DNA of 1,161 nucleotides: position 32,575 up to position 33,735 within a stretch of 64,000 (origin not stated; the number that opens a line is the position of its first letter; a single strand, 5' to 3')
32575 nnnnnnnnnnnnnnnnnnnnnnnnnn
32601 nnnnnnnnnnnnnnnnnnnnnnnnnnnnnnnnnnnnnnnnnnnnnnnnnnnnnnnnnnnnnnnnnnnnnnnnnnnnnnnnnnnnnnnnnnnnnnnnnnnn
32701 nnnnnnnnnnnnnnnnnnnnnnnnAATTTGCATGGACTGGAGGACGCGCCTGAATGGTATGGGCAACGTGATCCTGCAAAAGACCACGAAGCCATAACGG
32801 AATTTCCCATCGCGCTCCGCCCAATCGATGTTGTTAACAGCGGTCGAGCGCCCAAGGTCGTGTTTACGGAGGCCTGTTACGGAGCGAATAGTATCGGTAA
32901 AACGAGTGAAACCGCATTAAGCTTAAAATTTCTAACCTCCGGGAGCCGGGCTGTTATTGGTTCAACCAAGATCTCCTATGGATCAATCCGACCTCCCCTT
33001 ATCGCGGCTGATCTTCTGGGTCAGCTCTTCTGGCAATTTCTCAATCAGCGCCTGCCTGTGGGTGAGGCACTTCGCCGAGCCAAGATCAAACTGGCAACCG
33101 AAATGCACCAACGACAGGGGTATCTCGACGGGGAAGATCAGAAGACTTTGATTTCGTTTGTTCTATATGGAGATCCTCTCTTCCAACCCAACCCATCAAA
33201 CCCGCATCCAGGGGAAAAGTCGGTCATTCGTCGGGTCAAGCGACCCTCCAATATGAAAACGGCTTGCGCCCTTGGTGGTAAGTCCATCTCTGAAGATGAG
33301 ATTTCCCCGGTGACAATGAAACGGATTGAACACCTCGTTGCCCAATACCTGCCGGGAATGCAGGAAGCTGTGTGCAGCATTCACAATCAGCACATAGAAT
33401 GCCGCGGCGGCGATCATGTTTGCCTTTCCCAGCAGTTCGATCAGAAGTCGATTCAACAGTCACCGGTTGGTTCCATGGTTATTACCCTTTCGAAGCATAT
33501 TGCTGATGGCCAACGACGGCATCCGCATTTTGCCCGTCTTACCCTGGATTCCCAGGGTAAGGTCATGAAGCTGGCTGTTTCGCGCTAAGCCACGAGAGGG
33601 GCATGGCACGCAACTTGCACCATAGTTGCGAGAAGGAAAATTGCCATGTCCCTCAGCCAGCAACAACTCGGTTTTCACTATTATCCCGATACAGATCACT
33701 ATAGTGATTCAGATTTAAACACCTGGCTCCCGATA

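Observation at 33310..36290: The protease C-terminus and the 77-aa ORF after ftsZ share a PepSY-like module, a possible inhibitor and free-inhibitor pair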

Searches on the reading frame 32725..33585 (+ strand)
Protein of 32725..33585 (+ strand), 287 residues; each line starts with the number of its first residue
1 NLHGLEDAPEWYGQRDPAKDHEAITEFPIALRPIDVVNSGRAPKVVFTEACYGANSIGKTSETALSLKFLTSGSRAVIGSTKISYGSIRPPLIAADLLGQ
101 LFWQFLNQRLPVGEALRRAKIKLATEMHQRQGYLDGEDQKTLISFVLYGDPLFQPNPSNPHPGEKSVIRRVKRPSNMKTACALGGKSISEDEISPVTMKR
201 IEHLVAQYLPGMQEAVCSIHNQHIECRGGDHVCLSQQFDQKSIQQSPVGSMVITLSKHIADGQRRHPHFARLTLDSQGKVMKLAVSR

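Call 11: find_homologous_proteins(query=window:32725-33585:+, max_evalue=0.001)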
Query window:32725-33585:+ (287 aa): 505 proteins with E <= 0.001 among 1342 candidates; the best 120 are listed.
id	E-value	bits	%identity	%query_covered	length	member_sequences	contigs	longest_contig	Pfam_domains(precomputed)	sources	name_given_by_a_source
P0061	2.0e-165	567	86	100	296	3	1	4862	PF01364.25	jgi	jgi:hypothetical protein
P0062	1.4e-159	548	81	100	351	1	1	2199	PF01364.25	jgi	jgi:hypothetical protein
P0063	2.6e-155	534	81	100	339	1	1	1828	PF01364.25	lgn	-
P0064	2.1e-140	485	76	100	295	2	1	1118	PF01364.25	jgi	jgi:hypothetical protein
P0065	2.6e-135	468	72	100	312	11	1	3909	PF01364.25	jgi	jgi:hypothetical protein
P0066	9.2e-119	414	66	100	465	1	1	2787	PF01364.25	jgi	jgi:hypothetical protein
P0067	2.3e-118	413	65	100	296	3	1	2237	PF01364.25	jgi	jgi:hypothetical protein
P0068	4.5e-117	409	63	100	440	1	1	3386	PF01364.25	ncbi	-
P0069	3.2e-116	406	61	100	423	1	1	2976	PF01364.25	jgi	jgi:hypothetical protein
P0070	5.2e-116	405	63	100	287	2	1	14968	PF01364.25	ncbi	ncbi:MAG: C25 family cysteine peptidase, partial [Anaerolineales bacterium]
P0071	5.7e-116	405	62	100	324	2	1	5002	PF01364.25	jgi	jgi:hypothetical protein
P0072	1.4e-115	404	64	100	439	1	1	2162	PF01364.25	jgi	jgi:hypothetical protein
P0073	6.5e-115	401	62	100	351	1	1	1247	PF01364.25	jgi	jgi:hypothetical protein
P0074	2.3e-114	400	64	100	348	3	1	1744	PF01364.25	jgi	jgi:hypothetical protein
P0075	2.0e-112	393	63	100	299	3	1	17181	PF01364.25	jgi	jgi:hypothetical protein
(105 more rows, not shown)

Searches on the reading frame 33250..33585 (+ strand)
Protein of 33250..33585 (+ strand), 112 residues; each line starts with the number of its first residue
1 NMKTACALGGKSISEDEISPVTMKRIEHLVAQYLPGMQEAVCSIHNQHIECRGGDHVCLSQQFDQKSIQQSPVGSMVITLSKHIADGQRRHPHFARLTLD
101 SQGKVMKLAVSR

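Call 4: search_protein_families(library=pfam, proteins=[window:33250-33585:+], max_evalue=1)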
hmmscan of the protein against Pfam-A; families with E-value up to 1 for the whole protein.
window:33250-33585:+ (112 aa): 1 family
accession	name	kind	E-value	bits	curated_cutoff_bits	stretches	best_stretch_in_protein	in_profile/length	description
PF02664.20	LuxS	-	0.022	14.9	27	1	15-71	43-101/154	S-Ribosylhomocysteinase (LuxS)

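Call 41: predict_structure(alignment_id=A2)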
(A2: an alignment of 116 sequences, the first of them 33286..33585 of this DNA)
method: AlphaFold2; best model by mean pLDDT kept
length: 100 residues; sequences in the alignment: 116
mean_pLDDT: 79.3   pTM: 0.64
mean pLDDT of the five models: 79.3, 77.4, 77.2, 76.2, 74.9
residues with pLDDT >= 90: 26; 70-90: 45; 50-70: 29; < 50: 0
segments of 3 or more residues with pLDDT < 50: none
pLDDT, mean of each block of 10 residues (from residue 1): 68 86 87 74 67 54 87 91 90 88
secondary structure, 60 per line:
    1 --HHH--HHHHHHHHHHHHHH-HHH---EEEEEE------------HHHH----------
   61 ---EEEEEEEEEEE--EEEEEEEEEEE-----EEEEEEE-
elements in order: H8-21 E29-34 H47-50 E64-74 E77-87 E93-99

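Call 53: search_solved_structures(query=A2, max_evalue=1, show_alignments=2)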
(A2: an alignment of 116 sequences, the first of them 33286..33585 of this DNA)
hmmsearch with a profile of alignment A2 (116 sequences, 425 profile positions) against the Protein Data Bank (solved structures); distinct sequences matched with E-value up to 1: 2.
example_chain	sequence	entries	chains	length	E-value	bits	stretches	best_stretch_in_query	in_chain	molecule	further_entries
8z5s_AA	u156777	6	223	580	0.42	12.8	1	327-388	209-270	Flagellar M-ring protein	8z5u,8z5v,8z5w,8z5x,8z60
8z4d_1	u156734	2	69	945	0.63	12.2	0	327-388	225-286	Flagellar M-ring protein,Flagellar motor switch protein FliG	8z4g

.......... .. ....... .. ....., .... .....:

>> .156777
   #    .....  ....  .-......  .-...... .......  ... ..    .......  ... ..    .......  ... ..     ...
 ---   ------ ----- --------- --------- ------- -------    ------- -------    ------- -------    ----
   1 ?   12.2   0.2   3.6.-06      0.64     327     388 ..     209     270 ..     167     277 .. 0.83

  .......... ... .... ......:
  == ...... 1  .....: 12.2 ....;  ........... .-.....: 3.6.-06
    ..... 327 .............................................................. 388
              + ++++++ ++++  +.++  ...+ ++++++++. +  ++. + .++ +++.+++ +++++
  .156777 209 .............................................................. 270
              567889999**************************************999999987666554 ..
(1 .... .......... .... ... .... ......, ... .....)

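Call 65: search_protein_families(library=pfam, alignment_id=A2, max_evalue=10)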
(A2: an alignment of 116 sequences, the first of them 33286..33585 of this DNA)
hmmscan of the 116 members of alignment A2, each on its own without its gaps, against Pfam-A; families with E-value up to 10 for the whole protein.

A. member 1, window:33286-33585:+ (100 aa): 1 family
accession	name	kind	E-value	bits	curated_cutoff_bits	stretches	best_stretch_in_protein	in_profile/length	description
PF02664.20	LuxS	-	0.019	15.1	27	1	4-59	44-101/154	S-Ribosylhomocysteinase (LuxS)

B. families by the number of members that match (of 116 scanned): 26 families (the first 25 are shown)
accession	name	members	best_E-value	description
PF01364.23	Peptidase_C25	82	6e-17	Peptidase family C25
PF12770.12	CHAT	68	3.3e-05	CHAT domain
PF11572.13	DUF3234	2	0.095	Protein of unknown function (DUF3234)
PF01597.25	GCV_H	1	1.4e-29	Glycine cleavage H-protein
PF02664.20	LuxS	1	0.019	S-Ribosylhomocysteinase (LuxS)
PF08138.16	Sex_peptide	1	0.028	Sex peptide (SP) family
PF15759.10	TMEM108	1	0.033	TMEM108 family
PF23465.1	DUF7131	1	0.047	Domain of unknown function (DUF7131)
PF01083.28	Cutinase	1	0.063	Cutinase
PF19073.5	DUF5769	1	0.065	Family of unknown function (DUF5769)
PF23186.1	DUF7059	1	0.074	Domain of unknown function (DUF7059)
PF23084.1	KH_PARP14_1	1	0.09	PARP14, first type I KH domain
PF13535.11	ATP-grasp_4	1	0.11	ATP-grasp domain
PF18944.7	DUF5691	1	0.11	Family of unknown function (DUF5691)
PF05335.18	DUF745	1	0.12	Protein of unknown function (DUF745)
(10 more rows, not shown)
